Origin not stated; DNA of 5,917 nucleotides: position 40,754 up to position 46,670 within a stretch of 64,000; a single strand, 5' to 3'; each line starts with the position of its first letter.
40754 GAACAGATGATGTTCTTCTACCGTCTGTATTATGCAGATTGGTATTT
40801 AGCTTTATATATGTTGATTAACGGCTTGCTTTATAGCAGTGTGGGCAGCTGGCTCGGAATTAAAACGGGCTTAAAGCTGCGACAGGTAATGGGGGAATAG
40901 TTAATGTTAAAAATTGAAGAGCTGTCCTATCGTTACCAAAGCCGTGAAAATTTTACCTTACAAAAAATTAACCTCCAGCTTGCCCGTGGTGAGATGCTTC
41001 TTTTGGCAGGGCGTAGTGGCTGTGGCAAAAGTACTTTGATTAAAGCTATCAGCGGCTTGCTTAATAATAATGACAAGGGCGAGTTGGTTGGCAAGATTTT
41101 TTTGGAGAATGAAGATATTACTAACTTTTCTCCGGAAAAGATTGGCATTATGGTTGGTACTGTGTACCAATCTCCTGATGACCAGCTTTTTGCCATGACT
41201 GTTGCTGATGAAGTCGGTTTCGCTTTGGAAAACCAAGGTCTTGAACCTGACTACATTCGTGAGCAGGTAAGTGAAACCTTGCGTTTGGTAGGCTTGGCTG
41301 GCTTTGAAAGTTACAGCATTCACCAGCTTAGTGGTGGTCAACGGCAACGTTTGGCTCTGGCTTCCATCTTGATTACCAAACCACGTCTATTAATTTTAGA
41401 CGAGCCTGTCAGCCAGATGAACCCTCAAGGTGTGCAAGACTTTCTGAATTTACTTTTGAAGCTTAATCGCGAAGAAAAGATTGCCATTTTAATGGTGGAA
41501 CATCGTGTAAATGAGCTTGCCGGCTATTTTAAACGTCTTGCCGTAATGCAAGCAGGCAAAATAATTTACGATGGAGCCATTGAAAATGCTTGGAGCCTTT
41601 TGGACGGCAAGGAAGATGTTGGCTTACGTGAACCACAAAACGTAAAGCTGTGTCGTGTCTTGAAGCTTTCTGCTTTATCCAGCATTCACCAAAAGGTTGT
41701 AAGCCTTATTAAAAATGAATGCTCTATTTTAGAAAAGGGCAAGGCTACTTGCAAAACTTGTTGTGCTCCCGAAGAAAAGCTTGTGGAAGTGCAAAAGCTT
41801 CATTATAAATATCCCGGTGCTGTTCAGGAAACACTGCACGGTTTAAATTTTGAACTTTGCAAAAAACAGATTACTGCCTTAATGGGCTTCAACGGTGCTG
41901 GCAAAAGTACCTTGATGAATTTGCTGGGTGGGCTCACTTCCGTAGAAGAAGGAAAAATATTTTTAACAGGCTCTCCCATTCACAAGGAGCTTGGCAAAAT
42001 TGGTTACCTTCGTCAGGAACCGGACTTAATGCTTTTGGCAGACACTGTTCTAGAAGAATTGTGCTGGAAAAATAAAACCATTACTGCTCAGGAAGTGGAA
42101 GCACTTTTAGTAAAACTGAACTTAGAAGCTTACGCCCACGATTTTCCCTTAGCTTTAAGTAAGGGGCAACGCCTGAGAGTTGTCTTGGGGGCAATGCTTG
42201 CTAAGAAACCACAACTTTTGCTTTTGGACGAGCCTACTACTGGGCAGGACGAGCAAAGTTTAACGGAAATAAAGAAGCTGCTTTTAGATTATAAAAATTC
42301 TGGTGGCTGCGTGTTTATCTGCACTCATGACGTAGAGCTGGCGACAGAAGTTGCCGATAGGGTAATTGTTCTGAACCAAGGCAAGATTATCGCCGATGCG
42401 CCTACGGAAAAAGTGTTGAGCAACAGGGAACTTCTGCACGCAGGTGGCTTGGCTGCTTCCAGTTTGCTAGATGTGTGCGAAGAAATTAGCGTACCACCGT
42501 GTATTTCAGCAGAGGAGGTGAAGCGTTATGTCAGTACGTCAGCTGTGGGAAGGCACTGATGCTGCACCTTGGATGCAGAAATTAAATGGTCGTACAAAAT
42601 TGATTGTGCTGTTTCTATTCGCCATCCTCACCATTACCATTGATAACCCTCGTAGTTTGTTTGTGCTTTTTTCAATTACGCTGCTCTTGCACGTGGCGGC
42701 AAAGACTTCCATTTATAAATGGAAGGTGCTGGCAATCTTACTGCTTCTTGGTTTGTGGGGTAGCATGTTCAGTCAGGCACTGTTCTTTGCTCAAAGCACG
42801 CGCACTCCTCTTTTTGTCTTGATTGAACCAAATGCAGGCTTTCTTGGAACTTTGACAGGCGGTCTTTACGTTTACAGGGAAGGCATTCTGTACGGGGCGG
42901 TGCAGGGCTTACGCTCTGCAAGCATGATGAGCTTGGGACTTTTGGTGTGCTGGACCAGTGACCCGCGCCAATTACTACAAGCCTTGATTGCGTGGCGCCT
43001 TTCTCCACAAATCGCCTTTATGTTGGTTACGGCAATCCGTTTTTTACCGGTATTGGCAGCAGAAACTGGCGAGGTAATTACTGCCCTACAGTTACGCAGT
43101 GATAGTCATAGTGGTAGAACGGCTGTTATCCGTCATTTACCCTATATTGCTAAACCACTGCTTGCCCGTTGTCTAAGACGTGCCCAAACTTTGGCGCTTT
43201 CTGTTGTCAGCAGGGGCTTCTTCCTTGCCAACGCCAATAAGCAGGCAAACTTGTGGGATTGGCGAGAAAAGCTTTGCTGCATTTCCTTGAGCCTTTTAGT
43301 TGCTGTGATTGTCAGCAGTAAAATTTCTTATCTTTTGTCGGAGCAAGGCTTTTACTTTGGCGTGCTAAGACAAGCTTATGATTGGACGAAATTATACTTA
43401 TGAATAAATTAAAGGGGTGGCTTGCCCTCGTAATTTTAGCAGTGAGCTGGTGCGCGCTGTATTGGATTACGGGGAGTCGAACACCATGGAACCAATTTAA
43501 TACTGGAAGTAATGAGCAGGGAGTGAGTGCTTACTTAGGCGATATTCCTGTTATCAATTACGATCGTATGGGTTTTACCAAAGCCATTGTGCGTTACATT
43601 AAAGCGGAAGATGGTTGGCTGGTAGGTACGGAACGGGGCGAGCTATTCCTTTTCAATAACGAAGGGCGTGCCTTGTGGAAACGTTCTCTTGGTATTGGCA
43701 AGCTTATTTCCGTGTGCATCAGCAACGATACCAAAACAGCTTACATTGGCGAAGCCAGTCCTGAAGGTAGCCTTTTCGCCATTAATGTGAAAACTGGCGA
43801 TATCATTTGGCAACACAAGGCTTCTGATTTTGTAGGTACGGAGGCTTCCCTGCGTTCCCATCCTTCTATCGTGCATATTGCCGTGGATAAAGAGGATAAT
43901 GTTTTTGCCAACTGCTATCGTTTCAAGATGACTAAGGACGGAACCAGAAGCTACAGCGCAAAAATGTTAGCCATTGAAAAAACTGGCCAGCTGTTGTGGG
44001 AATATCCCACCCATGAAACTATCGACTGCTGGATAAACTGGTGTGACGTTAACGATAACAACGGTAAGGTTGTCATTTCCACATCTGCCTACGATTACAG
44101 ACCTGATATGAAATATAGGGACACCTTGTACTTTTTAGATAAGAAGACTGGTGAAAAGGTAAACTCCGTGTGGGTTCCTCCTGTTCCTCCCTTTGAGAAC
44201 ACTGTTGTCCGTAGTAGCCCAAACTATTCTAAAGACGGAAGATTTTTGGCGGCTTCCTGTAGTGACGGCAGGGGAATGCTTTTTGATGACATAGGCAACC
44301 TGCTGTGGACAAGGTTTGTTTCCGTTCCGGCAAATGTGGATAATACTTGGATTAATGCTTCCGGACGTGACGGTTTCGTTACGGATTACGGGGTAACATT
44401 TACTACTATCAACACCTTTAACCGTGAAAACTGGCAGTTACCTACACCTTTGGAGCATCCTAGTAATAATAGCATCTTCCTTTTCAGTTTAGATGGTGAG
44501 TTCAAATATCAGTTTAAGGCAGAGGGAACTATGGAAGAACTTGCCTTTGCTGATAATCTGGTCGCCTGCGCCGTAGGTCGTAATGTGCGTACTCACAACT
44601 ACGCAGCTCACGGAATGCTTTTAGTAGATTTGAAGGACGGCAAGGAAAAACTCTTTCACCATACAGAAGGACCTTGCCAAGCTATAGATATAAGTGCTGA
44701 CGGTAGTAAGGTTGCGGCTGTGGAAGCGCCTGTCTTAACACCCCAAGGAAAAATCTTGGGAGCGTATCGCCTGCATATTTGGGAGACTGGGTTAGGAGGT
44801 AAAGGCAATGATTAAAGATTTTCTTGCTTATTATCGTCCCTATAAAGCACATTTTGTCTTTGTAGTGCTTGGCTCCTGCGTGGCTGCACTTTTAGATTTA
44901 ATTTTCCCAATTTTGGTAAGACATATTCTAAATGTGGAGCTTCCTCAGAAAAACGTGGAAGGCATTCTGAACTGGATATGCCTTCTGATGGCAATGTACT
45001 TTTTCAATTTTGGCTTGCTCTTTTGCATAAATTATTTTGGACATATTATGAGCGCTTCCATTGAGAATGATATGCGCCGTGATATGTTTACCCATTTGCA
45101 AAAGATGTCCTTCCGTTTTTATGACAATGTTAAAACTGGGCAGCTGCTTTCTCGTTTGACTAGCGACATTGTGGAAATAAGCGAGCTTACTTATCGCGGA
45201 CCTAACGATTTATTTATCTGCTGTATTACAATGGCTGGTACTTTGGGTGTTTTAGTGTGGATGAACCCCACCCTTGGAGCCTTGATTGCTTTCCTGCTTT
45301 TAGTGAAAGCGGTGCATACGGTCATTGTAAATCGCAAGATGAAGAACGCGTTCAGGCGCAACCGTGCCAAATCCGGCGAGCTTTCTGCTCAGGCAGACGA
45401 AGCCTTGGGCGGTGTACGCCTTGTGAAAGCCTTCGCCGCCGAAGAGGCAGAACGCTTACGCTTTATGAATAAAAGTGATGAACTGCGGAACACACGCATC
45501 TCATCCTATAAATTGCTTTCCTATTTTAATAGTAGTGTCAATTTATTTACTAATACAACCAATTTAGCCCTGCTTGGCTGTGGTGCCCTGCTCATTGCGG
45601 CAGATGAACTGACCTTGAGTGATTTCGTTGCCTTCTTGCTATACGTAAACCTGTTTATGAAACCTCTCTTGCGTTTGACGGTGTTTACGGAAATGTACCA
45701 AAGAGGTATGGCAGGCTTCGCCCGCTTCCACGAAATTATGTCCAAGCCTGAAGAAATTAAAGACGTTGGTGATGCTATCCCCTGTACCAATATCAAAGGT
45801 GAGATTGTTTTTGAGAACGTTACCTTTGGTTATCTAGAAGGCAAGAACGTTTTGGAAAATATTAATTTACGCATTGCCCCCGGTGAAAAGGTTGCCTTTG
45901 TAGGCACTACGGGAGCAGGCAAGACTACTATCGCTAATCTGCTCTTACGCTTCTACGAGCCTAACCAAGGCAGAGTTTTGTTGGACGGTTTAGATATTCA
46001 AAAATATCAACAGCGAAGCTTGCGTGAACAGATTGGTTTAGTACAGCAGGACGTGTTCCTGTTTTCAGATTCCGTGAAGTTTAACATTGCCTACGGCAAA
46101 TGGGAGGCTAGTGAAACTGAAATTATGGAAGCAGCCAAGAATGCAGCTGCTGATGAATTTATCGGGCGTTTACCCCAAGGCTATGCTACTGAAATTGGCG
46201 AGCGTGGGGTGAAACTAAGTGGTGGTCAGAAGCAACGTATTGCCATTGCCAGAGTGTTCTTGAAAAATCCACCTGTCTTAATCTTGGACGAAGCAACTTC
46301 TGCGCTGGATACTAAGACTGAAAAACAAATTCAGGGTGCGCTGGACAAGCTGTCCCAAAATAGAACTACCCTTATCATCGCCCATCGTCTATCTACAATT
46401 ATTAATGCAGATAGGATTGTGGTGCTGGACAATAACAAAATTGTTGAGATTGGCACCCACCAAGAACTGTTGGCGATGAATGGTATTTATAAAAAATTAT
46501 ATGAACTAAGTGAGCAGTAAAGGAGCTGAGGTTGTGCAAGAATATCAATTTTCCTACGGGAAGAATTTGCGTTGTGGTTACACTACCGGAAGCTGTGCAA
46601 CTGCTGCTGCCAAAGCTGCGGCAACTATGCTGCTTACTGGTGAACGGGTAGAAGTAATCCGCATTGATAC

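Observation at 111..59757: Eleven copies of one MerR-type promoter (exact 19-bp spacer with an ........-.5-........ dyad) link the window into a single putative regulon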

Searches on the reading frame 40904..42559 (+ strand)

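Call 13: search_protein_families(library=ncbifam, proteins=[window:40904-42559:+], max_evalue=1e-10)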
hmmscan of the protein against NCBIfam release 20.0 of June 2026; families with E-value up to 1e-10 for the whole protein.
window:40904-42559:+ (551 aa): 188 families (the best 25 are shown)
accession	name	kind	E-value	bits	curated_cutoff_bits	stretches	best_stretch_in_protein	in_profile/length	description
TIGR04520.1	ECF_ATPase_1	equivalog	3.8e-100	334.7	315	2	3-259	2-253/269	energy-coupling factor transporter ATPase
TIGR04521.1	ECF_ATPase_2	equivalog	5.1e-100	334.1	330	2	3-266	2-268/279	energy-coupling factor transporter ATPase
NF010156.0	PRK13635.1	equivalog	5.1e-89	298.1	392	2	2-259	6-257/279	energy-coupling factor ABC transporter ATP-binding protein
NF010158.0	PRK13637.1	equivalog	4.1e-80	269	390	2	2-272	3-274/287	energy-coupling factor transporter ATPase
NF010157.0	PRK13636.1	equivalog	1.7e-79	267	463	2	2-254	6-254/285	cobalt transporter ATP-binding subunit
NF010171.0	PRK13652.1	equivalog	2.2e-78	263.2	476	2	2-255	4-251/277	cobalt transporter ATP-binding subunit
NF010167.0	PRK13648.1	subfamily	8.7e-73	245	241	2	2-256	8-256/269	energy-coupling factor transporter ATPase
TIGR01166.1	cbiO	subfamily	1.7e-72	242.9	211.8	2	18-202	7-187/190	cobalt ABC transporter, ATP-binding protein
NF010155.0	PRK13634.1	equivalog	3.5e-69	233.3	413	2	3-267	4-271/290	energy-coupling factor ABC transporter ATP-binding protein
TIGR00968.1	3a0106s01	subfamily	3.5e-67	226.4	342.75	2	4-230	3-219/237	sulfate ABC transporter ATP-binding protein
NF010068.0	PRK13548.1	equivalog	1.9e-66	223.8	261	2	1-229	5-230/261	heme ABC transporter ATP-binding protein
TIGR03265.1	PhnT2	equivalog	4.8e-66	223.4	457.7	2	2-224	5-217/353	putative 2-aminoethylphosphonate ABC transporter ATP-binding protein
TIGR02673.1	FtsE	equivalog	5.1e-65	219.1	264.85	2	1-218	1-213/214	cell division ATP-binding protein FtsE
TIGR03375.1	type_I_sec_LssB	subfamily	2.6e-64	217.7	693.1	2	294-507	466-691/696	type I secretion system permease/ATPase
TIGR02315.1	ABC_phnC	equivalog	2.6e-64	216.9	266.1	2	1-227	1-231/243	phosphonate ABC transporter ATP-binding protein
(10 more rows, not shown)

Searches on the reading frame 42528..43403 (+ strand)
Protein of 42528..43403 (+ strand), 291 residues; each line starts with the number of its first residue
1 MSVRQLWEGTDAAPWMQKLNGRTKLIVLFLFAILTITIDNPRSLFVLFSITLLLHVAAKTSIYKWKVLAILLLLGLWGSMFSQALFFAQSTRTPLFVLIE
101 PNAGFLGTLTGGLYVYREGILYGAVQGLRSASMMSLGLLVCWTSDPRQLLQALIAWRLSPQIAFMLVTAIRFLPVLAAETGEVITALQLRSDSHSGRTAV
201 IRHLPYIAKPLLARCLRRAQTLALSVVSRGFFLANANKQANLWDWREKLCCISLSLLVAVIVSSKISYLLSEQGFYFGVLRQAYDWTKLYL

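Call 13: search_protein_families(library=ncbifam, proteins=[window:42528-43403:+], max_evalue=1e-10)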
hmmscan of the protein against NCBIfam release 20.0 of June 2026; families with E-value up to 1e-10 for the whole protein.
window:42528-43403:+ (291 aa): 1 family
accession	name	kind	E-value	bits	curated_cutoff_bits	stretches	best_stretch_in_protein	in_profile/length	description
TIGR02454.1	ECF_T_CbiQ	equivalog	1.1e-20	74.3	111.8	1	19-229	1-200/200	cobalt ECF transporter T component CbiQ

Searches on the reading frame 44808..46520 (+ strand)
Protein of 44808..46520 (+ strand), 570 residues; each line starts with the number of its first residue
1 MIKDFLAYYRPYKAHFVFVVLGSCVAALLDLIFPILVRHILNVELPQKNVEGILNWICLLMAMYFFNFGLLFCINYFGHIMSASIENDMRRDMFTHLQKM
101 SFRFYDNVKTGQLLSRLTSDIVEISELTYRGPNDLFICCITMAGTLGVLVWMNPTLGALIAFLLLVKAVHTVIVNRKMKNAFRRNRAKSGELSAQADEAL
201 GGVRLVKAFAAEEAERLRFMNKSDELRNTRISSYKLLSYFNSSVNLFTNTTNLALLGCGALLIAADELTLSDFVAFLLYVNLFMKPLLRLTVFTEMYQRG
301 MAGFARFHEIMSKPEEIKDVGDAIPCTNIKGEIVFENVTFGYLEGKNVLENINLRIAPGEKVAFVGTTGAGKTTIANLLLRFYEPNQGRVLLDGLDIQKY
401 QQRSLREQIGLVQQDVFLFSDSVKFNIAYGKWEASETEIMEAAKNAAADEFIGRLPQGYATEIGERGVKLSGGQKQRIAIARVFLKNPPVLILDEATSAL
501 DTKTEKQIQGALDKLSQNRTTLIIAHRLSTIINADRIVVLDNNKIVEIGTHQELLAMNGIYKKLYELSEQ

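Call 13: search_protein_families(library=ncbifam, proteins=[window:44808-46520:+], max_evalue=1e-10)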
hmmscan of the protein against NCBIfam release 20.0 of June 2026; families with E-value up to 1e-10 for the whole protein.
window:44808-46520:+ (570 aa): 175 families (the best 25 are shown)
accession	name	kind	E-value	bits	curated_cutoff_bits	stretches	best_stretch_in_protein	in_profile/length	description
TIGR02203.1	MsbA_lipidA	equivalog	1.1e-142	476.5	602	1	5-568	5-569/572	lipid A export permease/ATP-binding protein MsbA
TIGR02204.1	MsbA_rel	hypoth_equivalog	2.9e-137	458.8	780.4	1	5-567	9-574/576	ABC transporter, permease/ATP-binding protein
NF052233.1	CphA_assoc_ABC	equivalog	1.7e-124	416.9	880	1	9-566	179-741/766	cyanophycin metabolism-associated ABC transporter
TIGR00958.1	3a01208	subfamily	3.6e-121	405.7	874.6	1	5-564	152-710/711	antigen peptide transporter 2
NF045513.1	HepA_fam_ABC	equivalog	9.2e-121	404.2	725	1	51-566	92-607/610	heterocyst formation ABC transporter subunit HepA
NF008381.0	PRK11176.1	equivalog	3.6e-120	402.1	867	1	6-567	17-578/582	lipid A ABC transporter ATP-binding protein/permease MsbA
NF010178.0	PRK13657.1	equivalog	1.9e-117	393.1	733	1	6-565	11-567/588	glucan ABC transporter ATP-binding protein/ permease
TIGR01846.1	type_I_sec_HlyB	subfamily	1.1e-110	371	725.55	1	7-566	132-690/694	type I secretion system permease/ATPase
TIGR03375.1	type_I_sec_LssB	subfamily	1.3e-102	344.3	693.1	1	12-556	147-690/696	type I secretion system permease/ATPase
NF008055.0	PRK10789.1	equivalog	3.7e-101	339.4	845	1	10-566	12-569/590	SmdA family multidrug ABC transporter permease/ATP-binding protein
TIGR03796.1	NHLM_micro_ABC1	equivalog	9.9e-98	328.1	853.3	1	13-564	153-708/710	NHLP family bacteriocin export ABC transporter peptidase/permease/ATPase subunit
TIGR03797.1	NHLM_micro_ABC2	equivalog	3e-96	323.5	709.4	1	12-565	134-682/686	NHLP bacteriocin export ABC transporter permease/ATPase subunit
TIGR01192.1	chvA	subfamily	2e-91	307.4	585.4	1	6-566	11-568/585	glucan export ABC transporter ATP-binding protein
TIGR02857.1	CydD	equivalog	1.5e-86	291.4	435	1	13-540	2-529/529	thiol reductant ABC exporter subunit CydD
NF008056.1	PRK10790.1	equivalog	4.3e-86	289.7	746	1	2-568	11-575/584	SmdB family multidrug efflux ABC transporter permease/ATP-binding protein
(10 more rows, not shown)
